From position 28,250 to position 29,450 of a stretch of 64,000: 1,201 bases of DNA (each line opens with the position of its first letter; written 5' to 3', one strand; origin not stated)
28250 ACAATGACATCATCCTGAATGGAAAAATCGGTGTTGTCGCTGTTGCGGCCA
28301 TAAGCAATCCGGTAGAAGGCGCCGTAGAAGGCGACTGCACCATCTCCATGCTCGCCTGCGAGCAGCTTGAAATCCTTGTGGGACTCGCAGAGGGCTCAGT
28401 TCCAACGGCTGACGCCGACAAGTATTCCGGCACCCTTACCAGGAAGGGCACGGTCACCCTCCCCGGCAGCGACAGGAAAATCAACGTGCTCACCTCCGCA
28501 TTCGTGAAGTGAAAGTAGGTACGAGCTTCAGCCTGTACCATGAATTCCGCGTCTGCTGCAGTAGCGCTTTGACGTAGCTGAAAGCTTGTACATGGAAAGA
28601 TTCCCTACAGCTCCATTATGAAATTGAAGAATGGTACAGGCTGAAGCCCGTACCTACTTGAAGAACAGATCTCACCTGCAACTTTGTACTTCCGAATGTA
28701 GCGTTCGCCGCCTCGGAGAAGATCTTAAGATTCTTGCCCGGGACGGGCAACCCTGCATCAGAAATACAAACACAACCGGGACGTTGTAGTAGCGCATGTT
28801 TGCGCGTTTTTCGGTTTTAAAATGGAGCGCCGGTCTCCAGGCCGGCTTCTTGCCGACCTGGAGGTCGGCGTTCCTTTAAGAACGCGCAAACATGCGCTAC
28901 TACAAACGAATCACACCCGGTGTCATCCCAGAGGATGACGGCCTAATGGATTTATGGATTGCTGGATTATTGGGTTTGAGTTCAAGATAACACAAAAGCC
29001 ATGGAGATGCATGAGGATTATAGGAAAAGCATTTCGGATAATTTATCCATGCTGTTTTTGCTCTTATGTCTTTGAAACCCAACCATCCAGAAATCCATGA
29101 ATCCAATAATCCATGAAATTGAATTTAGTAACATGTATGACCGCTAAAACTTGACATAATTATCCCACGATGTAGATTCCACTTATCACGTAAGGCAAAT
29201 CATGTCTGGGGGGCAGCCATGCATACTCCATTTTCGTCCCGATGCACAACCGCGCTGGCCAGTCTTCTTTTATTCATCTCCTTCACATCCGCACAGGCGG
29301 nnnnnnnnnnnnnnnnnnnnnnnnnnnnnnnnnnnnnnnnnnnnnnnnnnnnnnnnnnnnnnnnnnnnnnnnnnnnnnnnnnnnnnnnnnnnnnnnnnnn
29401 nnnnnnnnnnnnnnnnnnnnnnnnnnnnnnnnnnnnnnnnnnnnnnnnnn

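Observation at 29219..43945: Three tandem Rhs paralogues with Sec signal + BNR/Asp-box propeller N-termini instead of PAAR/T6SS or other trafficking domains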

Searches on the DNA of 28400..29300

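Call 89: search_rna_families(source=window, start=28400, end=29300, threshold=evalue, max_evalue=1)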
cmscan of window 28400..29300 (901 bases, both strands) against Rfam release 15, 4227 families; matches with E-value up to 1: 3.
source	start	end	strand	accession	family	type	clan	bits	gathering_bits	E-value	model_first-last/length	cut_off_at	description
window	28810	28886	+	RF03525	mir-1343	Gene; miRNA;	-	23.9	51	0.22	1-82/82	no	mir-1343 microRNA precursor family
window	28808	28890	+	RF03182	MIR6032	Gene; miRNA;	-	20.7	102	0.31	1-100/100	no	MIR6032 microRNA precursor family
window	28815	28883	+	RF00921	mir-665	Gene; miRNA;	-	20.2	52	0.44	1-72/72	no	mir-665 microRNA precursor family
